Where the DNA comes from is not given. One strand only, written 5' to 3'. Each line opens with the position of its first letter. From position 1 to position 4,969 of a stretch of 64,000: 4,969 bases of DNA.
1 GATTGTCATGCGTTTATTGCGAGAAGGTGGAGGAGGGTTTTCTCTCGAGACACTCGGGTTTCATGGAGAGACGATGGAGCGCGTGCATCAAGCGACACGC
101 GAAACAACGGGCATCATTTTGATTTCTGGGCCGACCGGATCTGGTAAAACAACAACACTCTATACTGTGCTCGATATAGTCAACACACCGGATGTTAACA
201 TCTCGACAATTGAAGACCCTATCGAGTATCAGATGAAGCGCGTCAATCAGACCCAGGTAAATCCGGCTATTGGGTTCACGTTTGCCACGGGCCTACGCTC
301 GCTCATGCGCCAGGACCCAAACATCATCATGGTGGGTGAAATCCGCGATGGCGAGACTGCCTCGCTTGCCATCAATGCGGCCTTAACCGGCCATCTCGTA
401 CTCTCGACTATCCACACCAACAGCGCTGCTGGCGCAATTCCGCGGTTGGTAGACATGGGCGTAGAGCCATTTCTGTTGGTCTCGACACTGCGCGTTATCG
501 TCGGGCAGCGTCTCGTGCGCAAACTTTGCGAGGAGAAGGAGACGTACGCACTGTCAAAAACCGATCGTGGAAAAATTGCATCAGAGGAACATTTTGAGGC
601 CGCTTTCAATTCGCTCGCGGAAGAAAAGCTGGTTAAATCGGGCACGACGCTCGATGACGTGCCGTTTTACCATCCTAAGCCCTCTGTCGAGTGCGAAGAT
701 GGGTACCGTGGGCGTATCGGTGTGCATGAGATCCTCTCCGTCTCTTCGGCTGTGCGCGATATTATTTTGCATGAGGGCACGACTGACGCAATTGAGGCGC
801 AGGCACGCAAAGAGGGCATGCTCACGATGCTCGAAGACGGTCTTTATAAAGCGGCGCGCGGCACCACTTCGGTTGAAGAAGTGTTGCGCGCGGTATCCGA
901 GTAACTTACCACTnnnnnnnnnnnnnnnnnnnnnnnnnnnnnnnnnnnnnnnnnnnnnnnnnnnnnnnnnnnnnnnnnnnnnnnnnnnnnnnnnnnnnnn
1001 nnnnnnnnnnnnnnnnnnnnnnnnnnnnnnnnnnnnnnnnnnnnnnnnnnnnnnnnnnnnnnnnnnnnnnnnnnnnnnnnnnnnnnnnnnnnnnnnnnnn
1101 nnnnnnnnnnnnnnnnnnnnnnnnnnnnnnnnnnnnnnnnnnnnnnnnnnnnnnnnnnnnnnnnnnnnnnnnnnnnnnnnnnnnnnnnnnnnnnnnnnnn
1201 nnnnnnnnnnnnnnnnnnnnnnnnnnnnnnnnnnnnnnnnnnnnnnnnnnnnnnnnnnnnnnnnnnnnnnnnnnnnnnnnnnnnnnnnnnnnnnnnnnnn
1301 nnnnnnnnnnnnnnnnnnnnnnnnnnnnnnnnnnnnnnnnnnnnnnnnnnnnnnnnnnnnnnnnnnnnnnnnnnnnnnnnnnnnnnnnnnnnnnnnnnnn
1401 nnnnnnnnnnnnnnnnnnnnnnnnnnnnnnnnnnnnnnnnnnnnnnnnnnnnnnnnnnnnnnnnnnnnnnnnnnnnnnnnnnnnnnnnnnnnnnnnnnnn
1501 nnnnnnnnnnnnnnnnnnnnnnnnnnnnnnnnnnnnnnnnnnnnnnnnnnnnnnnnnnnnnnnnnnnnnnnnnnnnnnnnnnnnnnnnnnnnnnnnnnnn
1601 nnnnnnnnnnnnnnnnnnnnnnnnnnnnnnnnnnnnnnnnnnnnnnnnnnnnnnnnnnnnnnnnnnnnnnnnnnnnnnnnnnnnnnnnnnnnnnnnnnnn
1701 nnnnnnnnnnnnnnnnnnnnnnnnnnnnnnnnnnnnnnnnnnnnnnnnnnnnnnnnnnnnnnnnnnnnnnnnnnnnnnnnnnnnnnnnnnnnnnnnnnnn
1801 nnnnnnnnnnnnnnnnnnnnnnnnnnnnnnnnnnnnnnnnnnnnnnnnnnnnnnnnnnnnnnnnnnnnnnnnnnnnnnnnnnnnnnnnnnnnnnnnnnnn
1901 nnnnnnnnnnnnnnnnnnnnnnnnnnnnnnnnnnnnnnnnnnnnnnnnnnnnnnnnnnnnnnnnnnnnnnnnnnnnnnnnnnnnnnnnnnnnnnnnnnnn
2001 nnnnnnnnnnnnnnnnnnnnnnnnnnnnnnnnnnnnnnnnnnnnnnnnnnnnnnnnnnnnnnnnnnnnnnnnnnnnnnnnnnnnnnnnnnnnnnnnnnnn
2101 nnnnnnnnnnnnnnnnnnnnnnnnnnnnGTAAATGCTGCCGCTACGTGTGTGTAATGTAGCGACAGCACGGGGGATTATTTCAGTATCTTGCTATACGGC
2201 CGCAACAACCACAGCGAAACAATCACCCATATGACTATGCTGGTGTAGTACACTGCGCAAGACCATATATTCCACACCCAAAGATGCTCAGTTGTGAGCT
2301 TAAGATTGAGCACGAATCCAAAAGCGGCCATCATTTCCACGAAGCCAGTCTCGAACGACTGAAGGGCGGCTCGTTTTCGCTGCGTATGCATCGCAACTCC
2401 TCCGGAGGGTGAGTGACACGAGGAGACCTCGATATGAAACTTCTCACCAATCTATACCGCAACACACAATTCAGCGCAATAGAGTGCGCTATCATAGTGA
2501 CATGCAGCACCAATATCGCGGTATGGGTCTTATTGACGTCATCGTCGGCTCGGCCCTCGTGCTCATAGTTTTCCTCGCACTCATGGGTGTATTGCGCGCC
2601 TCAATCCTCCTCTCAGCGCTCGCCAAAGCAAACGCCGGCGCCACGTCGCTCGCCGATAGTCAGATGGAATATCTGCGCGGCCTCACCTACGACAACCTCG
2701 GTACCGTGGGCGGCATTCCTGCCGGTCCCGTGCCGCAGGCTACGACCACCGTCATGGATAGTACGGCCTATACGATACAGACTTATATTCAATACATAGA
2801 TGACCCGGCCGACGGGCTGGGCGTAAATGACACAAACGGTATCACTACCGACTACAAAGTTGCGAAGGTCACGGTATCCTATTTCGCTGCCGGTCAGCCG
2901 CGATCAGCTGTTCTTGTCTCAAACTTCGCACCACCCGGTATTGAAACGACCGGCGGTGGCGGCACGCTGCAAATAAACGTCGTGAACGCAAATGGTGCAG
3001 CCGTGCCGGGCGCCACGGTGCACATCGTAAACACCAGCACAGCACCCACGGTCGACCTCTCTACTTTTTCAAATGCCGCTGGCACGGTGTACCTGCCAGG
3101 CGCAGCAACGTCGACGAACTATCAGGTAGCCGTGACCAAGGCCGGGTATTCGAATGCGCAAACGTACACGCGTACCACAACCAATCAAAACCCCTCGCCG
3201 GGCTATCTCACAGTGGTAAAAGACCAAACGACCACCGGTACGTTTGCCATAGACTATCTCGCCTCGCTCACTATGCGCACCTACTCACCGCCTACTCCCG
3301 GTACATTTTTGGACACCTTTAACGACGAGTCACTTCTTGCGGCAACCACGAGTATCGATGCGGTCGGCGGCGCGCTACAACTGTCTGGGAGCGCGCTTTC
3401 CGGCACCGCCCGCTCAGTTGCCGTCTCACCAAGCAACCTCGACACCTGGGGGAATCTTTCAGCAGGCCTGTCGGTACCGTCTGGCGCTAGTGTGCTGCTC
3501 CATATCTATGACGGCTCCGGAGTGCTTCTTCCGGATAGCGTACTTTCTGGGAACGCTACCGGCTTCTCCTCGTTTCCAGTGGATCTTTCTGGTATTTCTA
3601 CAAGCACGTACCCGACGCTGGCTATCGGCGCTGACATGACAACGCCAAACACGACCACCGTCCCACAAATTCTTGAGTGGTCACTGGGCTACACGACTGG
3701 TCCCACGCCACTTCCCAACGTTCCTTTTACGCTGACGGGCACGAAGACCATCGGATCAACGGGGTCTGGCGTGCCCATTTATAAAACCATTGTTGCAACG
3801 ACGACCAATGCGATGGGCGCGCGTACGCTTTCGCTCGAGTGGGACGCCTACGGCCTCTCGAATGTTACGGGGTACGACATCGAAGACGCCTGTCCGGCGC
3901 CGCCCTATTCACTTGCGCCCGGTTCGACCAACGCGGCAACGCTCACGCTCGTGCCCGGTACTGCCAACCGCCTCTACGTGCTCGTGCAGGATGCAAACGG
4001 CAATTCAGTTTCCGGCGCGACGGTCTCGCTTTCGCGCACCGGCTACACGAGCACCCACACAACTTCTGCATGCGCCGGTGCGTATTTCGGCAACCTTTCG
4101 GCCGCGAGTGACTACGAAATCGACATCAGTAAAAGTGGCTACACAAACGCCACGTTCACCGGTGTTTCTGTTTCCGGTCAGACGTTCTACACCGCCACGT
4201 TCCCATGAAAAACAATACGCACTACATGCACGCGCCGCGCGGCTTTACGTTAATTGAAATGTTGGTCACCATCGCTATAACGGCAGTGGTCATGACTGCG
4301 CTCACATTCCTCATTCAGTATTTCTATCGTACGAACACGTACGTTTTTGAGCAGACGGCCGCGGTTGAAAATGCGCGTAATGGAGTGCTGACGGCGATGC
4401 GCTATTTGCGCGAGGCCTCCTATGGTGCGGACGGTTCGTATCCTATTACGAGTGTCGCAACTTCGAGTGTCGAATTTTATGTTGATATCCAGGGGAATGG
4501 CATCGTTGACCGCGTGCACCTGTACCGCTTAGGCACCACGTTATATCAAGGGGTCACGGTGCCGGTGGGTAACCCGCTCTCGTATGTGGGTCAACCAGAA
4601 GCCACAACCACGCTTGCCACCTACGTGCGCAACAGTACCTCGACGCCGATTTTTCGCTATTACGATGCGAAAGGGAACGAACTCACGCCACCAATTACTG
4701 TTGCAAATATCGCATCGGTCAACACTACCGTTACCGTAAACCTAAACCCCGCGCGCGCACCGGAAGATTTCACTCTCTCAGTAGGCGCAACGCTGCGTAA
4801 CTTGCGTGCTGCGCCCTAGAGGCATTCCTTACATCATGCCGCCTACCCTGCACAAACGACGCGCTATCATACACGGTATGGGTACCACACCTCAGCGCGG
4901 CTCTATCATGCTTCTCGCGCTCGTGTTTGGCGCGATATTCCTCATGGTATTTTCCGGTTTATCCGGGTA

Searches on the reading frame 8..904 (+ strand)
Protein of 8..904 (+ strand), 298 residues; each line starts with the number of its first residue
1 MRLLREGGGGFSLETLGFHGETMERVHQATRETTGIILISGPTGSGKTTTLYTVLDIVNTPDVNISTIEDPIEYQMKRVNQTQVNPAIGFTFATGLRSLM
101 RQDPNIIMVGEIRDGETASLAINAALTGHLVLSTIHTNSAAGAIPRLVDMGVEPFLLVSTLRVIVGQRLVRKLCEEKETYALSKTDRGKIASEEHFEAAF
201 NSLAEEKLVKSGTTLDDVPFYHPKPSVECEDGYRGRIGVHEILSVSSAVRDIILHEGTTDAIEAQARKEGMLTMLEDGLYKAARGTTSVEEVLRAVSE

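Call 16: search_protein_families(library=pfam, proteins=[window:8-904:+], max_evalue=0.001)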
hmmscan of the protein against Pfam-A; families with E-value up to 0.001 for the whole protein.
window:8-904:+ (298 aa): 5 families
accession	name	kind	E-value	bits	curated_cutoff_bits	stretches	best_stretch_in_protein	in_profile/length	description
PF00437.27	T2SSE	-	1.4e-88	297.4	24.9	1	1-294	109-370/370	Type II/IV secretion system protein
PF25199.1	nSTAND_NTPase5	-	7.7e-05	23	34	1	21-73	27-81/145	Novel STAND NTPase 5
PF13191.12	AAA_16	-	0.00027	21.9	32.6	1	26-62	16-52/167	AAA ATPase domain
PF13555.12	AAA_29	-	0.00035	20.7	27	0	22-51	11-39/61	P-loop containing region of AAA domain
PF13401.12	AAA_22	-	0.00083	20.1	27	0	32-59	3-30/130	AAA domain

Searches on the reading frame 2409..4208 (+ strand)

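Call 16: search_protein_families(library=pfam, proteins=[window:2409-4208:+], max_evalue=0.001)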
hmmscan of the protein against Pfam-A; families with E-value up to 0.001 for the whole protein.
window:2409-4208:+ (599 aa): 3 families
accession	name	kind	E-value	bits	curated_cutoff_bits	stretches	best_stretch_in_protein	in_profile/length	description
PF13620.12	CarboxypepD_reg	-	5.8e-13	49.4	32.3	2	525-597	5-78/82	Carboxypeptidase regulatory-like domain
PF24107.1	DUF7382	-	1e-05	25.8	27.4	0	180-213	15-47/65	Domain of unknown function (DUF7382)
PF02369.22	Big_1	-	0.00031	21.2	34.9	0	518-552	17-51/93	Bacterial Ig-like domain (group 1)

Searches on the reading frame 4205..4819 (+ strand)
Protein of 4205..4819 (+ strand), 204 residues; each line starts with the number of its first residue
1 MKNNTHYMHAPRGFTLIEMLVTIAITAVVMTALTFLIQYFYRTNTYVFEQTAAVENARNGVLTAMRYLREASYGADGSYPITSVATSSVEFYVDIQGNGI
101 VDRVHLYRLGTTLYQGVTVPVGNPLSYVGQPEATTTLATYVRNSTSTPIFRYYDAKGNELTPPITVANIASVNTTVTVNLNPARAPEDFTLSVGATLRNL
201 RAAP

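Call 16: search_protein_families(library=pfam, proteins=[window:4205-4819:+], max_evalue=0.001)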
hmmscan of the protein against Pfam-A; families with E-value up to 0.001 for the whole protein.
window:4205-4819:+ (204 aa): 1 family
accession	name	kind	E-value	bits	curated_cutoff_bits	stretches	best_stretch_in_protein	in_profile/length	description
PF07963.17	N_methyl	-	6.9e-09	35.4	21.2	1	10-33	3-26/27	Prokaryotic N-terminal methylation motif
